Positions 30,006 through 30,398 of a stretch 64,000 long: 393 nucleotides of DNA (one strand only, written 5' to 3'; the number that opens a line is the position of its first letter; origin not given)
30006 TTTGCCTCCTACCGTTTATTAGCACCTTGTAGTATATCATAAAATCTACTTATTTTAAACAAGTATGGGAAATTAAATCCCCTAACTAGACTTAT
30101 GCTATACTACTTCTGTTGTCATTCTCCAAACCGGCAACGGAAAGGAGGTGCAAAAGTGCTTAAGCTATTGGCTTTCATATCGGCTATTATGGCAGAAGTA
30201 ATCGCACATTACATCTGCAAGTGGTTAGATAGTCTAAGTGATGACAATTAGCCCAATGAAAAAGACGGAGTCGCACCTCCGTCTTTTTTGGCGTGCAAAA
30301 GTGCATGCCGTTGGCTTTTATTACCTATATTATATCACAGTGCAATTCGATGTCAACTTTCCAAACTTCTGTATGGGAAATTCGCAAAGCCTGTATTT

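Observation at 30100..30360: Previously unannotated type I toxin-antitoxin-like module: Fst-like 31-aa peptide with a convergent antisense sRNA, a shared bidirectional terminator, and a 12-nt direct repeat targeting the toxin SD and start codon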

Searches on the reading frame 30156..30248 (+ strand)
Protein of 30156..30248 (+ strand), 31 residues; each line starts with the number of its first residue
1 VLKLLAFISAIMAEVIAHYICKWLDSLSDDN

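Call 4: search_protein_families(library=pfam, proteins=[window:30156-30248:+], max_evalue=10)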
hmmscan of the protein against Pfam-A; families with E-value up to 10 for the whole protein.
seq(31 aa): 0 families

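Call 5: search_protein_families(library=ncbifam, proteins=[window:30156-30248:+], max_evalue=10)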
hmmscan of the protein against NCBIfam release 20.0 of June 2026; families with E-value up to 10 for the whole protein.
seq(31 aa): 0 families

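Call 15: find_related_loci(query=A1, collection=genome_contigs, flank=3000)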
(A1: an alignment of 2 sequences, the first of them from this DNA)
Query A1 (31 aa) in genome_contigs; peptide patterns used: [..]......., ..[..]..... (x = any residue, [..] = any of these).
564 stretches matched a pattern; 341 encode a relative of the query (tblastn E <= 1e-3); the best 80 are kept; 78 distinct loci.
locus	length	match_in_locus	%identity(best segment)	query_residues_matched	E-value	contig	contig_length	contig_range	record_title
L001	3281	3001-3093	58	1-31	4e-9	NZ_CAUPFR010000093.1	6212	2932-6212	MAG: uncultured Anaerococcus sp. isolate SRR17798742_bin.5_MetaWRAP_v1.3_MAG ERZ21776708.739, whole genome shotgun seque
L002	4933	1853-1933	63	1-27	2e-8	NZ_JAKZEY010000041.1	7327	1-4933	Anaerococcus sp. AGMB09787 9787_41, whole genome shotgun sequence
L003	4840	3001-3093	52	1-31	2e-8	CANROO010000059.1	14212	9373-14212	MAG: uncultured Clostridia bacterium isolate Lapin-020__bin17 genome assembly, contig: Lapin-020__NODE_5927_length_14212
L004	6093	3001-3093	48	1-31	5e-8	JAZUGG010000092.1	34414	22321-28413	MAG: Ruminococcus sp. isolate T1900045286_TH20190056.MAGScoT_cleanbin_000042 SGB_5999_k141_1888642, whole genome shotgun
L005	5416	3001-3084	61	4-31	4e-8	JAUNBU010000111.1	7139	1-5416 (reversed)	MAG: Bacillota bacterium isolate S1R_St_67 NODE_3998_length_7139_cov_8.301242, whole genome shotgun sequence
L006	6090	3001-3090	50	2-31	6e-8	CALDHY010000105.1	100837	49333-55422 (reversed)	MAG TPA_asm: uncultured Selenomonadales bacterium isolate ERR1278074_bin.57_CONCOCT_v1.1_MAG genome assembly, contig: ER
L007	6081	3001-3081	67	4-30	6e-8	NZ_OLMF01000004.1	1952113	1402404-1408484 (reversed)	Anaerococcus marasmi strain Marseille-P3557, whole genome shotgun sequence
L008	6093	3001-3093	42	1-31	7e-8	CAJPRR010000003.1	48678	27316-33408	MAG: uncultured Selenomonas sp. isolate SRR9217449-mag-bin.3 genome assembly, contig: SRR9217449-mag-bin.3_150, whole ge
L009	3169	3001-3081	67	4-30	6e-8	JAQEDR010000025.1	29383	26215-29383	Peptoniphilaceae bacterium AM52-5BH AM52-5BH.Scaf25, whole genome shotgun sequence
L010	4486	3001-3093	48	1-31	5e-8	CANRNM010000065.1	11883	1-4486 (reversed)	MAG: uncultured Clostridia bacterium isolate Lapin-021__bin21 genome assembly, contig: Lapin-021__NODE_6199_length_11883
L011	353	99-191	42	1-31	3e-8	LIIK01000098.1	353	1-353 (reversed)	MAG: Candidatus [Bacteroides] periocalifornicus isolate 12B contig55309433, whole genome shotgun sequence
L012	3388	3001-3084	57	4-31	7e-8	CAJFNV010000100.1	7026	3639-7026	Candidatus Gallispira edinburgensis isolate Coassembly_mag_263 genome assembly, contig: MAGpy_11413_min2k_bin_263_fak87_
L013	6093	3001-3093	45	1-31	6e-8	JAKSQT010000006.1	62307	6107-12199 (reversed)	MAG: Ruminococcus sp. isolate Horse_feces236 MAG236_6, whole genome shotgun sequence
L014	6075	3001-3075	60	1-25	8e-8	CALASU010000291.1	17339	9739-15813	MAG TPA_asm: uncultured Clostridia bacterium isolate SRR6425820_bin.53_CONCOCT_v1.1_MAG genome assembly, contig: ERZ1767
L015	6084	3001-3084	54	4-31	9e-8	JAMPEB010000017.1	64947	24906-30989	MAG: Lachnoclostridium sp. isolate NALB_7823_23 Scaffold_#17__SCF_017___64947_bp, whole genome shotgun sequence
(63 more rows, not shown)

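Call 21: search_dna_similar(query=window:30156-30248:+, collection=plasmids, mode=protein, max_evalue=10, max_rows=40)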
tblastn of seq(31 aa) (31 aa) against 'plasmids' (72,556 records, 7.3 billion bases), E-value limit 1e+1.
Records with a match: 510; places in all: 793; records where one place covers at least 80% of the query: 109.
Best place of each record, by identity: 90-95% 86; 80-90% 111; 60-80% 291; <60% 22.
By first word of the organism name: Enterococcus 451; Streptococcus 33; Ligilactobacillus 7; uncultured 5; Aerococcus 5; Lactococcus 3; Carnobacterium 2; Mogibacterium 1; Mediterraneibacter 1; Clostridium 1; and 1 more.
By predicted mobility (MOB-suite, as given by PLSDB): conjugative 310; non-mobilizable 145; mobilizable 55.
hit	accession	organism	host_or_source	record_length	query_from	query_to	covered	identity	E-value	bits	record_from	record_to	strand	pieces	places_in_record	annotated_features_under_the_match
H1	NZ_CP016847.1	Carnobacterium maltaromaticum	cell culture,poultry meat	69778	1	31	100%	64.5%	1e-3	40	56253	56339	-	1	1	none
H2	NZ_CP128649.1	Mogibacterium neglectum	Homo sapiens,whole organism,human oral ...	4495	1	31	100%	58.1%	4e-4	41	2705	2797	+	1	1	none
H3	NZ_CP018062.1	Enterococcus mundtii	single cell,soil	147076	4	25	71%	77.3%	3e-3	39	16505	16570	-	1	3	none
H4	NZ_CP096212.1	Enterococcus faecium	Homo sapiens,blood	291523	4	25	71%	77.3%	3e-3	38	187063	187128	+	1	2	none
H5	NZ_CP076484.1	Enterococcus faecium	Homo sapiens,cell culture,blood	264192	4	25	71%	77.3%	3e-3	38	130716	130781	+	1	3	none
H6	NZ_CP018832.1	Enterococcus faecium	Homo sapiens,blood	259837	4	25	71%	77.3%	3e-3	38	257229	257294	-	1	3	none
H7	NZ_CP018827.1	Enterococcus faecium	Homo sapiens,blood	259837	4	25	71%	77.3%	3e-3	38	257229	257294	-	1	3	none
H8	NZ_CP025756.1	Enterococcus faecium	-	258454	4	25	71%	77.3%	3e-3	38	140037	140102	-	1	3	none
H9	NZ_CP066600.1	Enterococcus faecium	Homo sapiens,cell culture,rectal swab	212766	4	25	71%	77.3%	3e-3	38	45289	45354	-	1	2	none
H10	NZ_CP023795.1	Enterococcus faecium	Homo sapiens,blood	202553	4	25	71%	77.3%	3e-3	38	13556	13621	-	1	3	none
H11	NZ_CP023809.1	Enterococcus faecium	Homo sapiens,blood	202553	4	25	71%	77.3%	3e-3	38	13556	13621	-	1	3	none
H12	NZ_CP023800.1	Enterococcus faecium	Homo sapiens,blood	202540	4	25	71%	77.3%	3e-3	38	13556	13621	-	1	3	none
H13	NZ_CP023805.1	Enterococcus faecium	Homo sapiens,blood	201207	4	25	71%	77.3%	3e-3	38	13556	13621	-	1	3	none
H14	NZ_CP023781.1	Enterococcus faecium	Homo sapiens,blood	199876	4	25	71%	77.3%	3e-3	38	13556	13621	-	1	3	none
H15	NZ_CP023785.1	Enterococcus faecium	Homo sapiens,blood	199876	4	25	71%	77.3%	3e-3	38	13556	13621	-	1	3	none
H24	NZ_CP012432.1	Enterococcus faecium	Homo sapiens,human blood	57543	4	25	71%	77.3%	3e-3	38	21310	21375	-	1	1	none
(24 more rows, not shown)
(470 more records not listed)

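Call 22: search_dna_similar(query=window:30156-30248:+, collection=phages, mode=protein, max_evalue=10, max_rows=30)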
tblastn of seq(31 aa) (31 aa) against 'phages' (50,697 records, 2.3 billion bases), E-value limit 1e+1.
Records with a match: 11; places in all: 11; records where one place covers at least 80% of the query: 5.
Best place of each record, by identity: 60-80% 2; <60% 9.
By first word of the organism name: Bacteriophage 4; bajarodino 3; Listeria 2; Streptococcus 2.
By host as written in the record: - 4; Peromyscus fraterculus 3; Listeria monocytogenes 2; Streptococcus sanguinis 2908 1; Streptococcus sanguinis ERR245866 1.
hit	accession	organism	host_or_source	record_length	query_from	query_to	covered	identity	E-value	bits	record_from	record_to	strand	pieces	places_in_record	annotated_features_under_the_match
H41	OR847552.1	Listeria phage LM 4-11-1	Listeria monocytogenes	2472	1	25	81%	63.0%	1e-1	33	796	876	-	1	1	record has no annotation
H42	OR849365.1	Listeria phage LM 4-14-1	Listeria monocytogenes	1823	1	25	81%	63.0%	1e-1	33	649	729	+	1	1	record has no annotation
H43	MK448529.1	Streptococcus satellite phage Javan542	Streptococcus sanguinis 2908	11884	5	31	87%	54.8%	1e-2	35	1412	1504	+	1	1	hypothetical protein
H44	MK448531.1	Streptococcus satellite phage Javan544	Streptococcus sanguinis ERR245866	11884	5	31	87%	54.8%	1e-2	35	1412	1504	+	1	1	hypothetical protein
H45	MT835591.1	Bacteriophage sp.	human fecal samples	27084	3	25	74%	56.5%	2e+0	29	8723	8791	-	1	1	record has no annotation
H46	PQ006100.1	bajarodino virus 68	Peromyscus fraterculus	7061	1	31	100%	41.9%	3e-1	31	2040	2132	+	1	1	DNA binding protein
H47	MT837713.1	Bacteriophage sp.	human fecal samples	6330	4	25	71%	54.5%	3e-1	32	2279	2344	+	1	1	record has no annotation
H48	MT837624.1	Bacteriophage sp.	human fecal samples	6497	4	25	71%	45.5%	4e-1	31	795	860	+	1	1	record has no annotation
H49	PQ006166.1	bajarodino virus 29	Peromyscus fraterculus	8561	4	25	71%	45.5%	5e+0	28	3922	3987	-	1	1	hypothetical protein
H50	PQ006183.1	bajarodino virus 15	Peromyscus fraterculus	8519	7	25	61%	52.6%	2e+0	29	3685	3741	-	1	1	none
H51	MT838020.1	Bacteriophage sp.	human fecal samples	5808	6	26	68%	47.6%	7e-1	30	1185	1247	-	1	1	record has no annotation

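Call 23: get_annotated_region(hit=H24, flank=2500)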
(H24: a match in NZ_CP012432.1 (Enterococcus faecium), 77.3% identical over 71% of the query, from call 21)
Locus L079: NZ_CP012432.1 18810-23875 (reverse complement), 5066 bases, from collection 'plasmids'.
description: Enterococcus faecium strain ISMMS_VRE_1 plasmid ISMMS_VRE_p1, complete sequence
organism: Enterococcus faecium (NCBI taxid 1352)
taxonomy: Bacteria; Bacillota; Bacilli; Lactobacillales; Enterococcaceae; Enterococcus; Enterococcus faecium
host: -; source: Homo sapiens,human blood; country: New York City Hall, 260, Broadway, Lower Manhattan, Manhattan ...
typing (MOB-suite, as given by PLSDB): conjugative; replicon rep_cluster_889; relaxase MOBP; mating-pair formation MPF_T
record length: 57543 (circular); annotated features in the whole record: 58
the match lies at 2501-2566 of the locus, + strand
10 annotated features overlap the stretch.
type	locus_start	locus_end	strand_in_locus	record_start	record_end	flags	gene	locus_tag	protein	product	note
CDS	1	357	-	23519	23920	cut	tnpA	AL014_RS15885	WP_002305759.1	IS200/IS605 family transposase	-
CDS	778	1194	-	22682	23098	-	-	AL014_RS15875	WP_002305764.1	hypothetical protein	-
CDS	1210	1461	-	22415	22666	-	-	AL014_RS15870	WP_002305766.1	hypothetical protein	-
CDS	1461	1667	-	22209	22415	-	-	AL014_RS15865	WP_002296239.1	hypothetical protein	-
CDS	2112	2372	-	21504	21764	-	-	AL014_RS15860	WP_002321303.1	hypothetical protein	-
CDS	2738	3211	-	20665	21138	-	ssb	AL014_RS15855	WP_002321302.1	single-stranded DNA-binding protein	GO:0006310 - DNA recombination [Evidence IEA]; GO:0006281 - DNA repair [Evidence IEA]; GO:0006260 - DNA replication ...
CDS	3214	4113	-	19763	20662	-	-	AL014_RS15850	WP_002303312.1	nucleotidyl transferase AbiEii/AbiGii toxin family protein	-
CDS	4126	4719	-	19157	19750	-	-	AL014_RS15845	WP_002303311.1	type IV toxin-antitoxin system AbiEi family antitoxin domain-containing protein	-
CDS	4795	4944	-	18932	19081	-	-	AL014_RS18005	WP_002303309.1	hypothetical protein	-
CDS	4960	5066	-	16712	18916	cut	-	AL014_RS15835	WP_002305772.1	type IA DNA topoisomerase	GO:0006265 - DNA topological change [Evidence IEA]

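Call 24: get_annotated_region(hit=H2, flank=2500)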
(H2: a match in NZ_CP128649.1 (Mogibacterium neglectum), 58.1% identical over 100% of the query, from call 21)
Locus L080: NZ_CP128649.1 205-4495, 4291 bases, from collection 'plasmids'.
description: Mogibacterium neglectum strain ATCC 700924 plasmid p_Mneg2, complete sequence
organism: Mogibacterium neglectum (NCBI taxid 114528)
taxonomy: Bacteria; Bacillota; Clostridia; Peptostreptococcales; Anaerovoracaceae; Mogibacterium; Mogibacterium neglectum
host: -; source: Homo sapiens,whole organism,human oral cavity; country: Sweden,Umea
typing (MOB-suite, as given by PLSDB): non-mobilizable
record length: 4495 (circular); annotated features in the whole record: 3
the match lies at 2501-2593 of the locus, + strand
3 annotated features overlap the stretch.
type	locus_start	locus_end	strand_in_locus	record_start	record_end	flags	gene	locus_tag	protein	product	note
CDS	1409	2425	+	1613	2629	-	-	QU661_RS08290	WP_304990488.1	replication initiation protein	GO:0006270 - DNA replication initiation [Evidence IEA]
CDS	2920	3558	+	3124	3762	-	-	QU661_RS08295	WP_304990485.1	hypothetical protein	-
CDS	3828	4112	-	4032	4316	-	-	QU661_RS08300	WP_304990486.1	hypothetical protein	-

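Call 25: get_annotated_region(hit=H43, flank=2000)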
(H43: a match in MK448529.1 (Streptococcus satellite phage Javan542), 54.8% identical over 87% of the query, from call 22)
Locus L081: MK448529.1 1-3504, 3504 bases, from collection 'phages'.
description: Streptococcus satellite phage Javan542, complete genome.
organism: Streptococcus satellite phage Javan542 (NCBI taxid 2558736)
taxonomy: Viruses
host: Streptococcus sanguinis 2908; source: -; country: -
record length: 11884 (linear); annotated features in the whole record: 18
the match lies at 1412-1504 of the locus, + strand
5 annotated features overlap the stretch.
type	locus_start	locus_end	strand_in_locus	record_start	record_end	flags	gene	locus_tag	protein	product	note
CDS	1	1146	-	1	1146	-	-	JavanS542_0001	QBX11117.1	integrase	integrase: site-specific recombinase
CDS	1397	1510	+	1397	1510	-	-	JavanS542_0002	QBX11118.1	hypothetical protein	-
CDS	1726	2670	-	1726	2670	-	-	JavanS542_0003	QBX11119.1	DinG family ATP-dependent helicase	DinG family ATP-dependent helicase YoaA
CDS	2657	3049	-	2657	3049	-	-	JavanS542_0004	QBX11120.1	hypothetical protein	-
CDS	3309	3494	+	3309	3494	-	-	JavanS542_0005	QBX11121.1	hypothetical protein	-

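Call 31: search_protein_families(library=pfam, alignment_id=A2, max_evalue=10)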
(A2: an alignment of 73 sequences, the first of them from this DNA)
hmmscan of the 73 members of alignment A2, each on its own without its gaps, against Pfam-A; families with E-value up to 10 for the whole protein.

A. member 1, seq(31 aa): 0 families

B. families by the number of members that match (of 73 scanned): 25 families
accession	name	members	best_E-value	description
PF09926.15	DUF2158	39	0.0094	Uncharacterized small protein (DUF2158)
PF09527.15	ATPase_gene1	15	0.018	Putative F0F1-ATPase subunit Ca2+/Mg2+ transporter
PF16083.10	Phage_holin_3_3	12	0.01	LydA holin phage, holin superfamily III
PF13940.11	Ldr_toxin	6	0.012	Toxin Ldr, type I toxin-antitoxin system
PF20153.4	DUF6535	6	0.062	Family of unknown function (DUF6535)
PF11391.13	DUF2798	3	0.051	Protein of unknown function (DUF2798)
PF08018.16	Antimicrobial_1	3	0.088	Frog antimicrobial peptide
PF21797.2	CycT2-like_C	2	0.011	Cyclin-T2-like, C-terminal domain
PF18422.6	TNFR_16_TM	2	0.012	Tumor necrosis factor receptor member 16 trans-membrane domain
PF15050.11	SCIMP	2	0.19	SCIMP protein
PF14278.11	TetR_C_8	1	0.018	Transcriptional regulator C-terminal region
PF11245.13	DUF2544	1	0.032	Protein of unknown function (DUF2544)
PF02694.21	UPF0060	1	0.077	Uncharacterised BCR, YnfA/UPF0060 family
PF20856.2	SdbC_C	1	0.08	SdbC, C-terminal domain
PF18217.7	Zap1_zf2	1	0.083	Zap1 zinc finger 2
PF16935.10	Hol_Tox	1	0.16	Putative Holin-like Toxin (Hol-Tox)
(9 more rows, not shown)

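Call 33: search_solved_structures(query=A2, max_evalue=10)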
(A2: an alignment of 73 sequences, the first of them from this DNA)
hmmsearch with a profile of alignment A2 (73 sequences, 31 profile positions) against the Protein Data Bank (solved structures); distinct sequences matched with E-value up to 10: 0.

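Call 34: list_cluster_members(proteins=[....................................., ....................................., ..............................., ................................, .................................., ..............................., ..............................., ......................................, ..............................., window:30156-30248:+])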
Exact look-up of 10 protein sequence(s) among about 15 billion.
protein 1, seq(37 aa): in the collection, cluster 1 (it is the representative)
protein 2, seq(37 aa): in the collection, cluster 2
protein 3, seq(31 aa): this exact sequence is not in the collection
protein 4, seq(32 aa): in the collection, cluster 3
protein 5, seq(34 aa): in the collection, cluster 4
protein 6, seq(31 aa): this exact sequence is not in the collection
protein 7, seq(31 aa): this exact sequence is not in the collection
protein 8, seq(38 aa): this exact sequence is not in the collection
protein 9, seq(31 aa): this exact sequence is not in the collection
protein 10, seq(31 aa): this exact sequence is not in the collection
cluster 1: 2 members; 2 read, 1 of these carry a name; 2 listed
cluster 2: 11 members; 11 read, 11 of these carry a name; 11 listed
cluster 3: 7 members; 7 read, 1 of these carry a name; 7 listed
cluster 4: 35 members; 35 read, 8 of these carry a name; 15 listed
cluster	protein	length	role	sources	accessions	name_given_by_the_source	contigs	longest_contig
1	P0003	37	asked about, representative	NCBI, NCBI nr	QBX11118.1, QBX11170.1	hypothetical protein JavanS544_0018 [Streptococcus satellite phage Javan544] | hypothetical protein JavanS542_0002 [Streptococcus satellite phage Javan542]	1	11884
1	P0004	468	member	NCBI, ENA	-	-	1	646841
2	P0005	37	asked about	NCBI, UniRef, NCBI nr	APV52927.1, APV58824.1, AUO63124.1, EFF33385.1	hypothetical protein B1P95_19065 [Enterococcus faecium] | Uncharacterized protein n=1 Tax=Enterococcus faecium TaxID=1352 RepID=A0A1S8HU25_ENTFC | hypothetical protein AL026_01855 [Enterococcus faecium]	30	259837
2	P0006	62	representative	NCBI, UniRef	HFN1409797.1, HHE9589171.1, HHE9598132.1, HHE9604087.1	TPA: hypothetical protein ACPHNJ_002976, partial [Enterococcus faecium] | hypothetical protein n=3 Tax=Enterococcus faecium TaxID=1352 RepID=UPI00292EF12C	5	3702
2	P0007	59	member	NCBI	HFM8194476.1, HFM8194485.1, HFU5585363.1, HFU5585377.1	TPA: hypothetical protein ACH6EY_002959, partial [Enterococcus faecium]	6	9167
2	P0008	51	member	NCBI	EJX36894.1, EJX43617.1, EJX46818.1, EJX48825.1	hypothetical protein HMPREF1380_02475, partial [Enterococcus faecium R499]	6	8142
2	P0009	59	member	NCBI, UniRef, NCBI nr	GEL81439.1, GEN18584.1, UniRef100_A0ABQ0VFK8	hypothetical protein EMU01_25830 [Enterococcus mundtii] | Uncharacterized protein n=1 Tax=Enterococcus mundtii TaxID=53346 RepID=A0ABQ0VFK8_ENTMU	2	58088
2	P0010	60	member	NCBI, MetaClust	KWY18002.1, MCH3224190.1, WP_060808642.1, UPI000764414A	hypothetical protein, partial [Enterococcus faecium] | status=active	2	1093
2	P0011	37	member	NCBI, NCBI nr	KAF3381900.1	hypothetical protein BXA49_04265 [Enterococcus faecium]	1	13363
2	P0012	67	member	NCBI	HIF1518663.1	TPA: hypothetical protein ACXXUN_001326, partial [Enterococcus faecium]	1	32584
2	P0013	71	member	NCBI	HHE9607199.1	TPA: hypothetical protein ACPHBK_003054, partial [Enterococcus faecium]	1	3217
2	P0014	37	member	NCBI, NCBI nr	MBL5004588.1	hypothetical protein CUZ89_2792 [Enterococcus xinjiangensis] | hypothetical protein [Enterococcus lactis]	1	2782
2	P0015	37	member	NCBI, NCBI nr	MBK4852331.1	hypothetical protein CU002_2879 [Enterococcus faecium] | hypothetical protein [Enterococcus faecium]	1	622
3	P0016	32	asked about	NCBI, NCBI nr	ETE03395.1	hypothetical protein U751_11535 [Streptococcus pseudopneumoniae 22725]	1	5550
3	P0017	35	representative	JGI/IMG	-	-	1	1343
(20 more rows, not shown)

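Call 47: search_protein_families(library=ncbifam, proteins=[window:30156-30248:+], max_evalue=10)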
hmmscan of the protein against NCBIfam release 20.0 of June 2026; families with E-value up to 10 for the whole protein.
seq(31 aa): 0 families
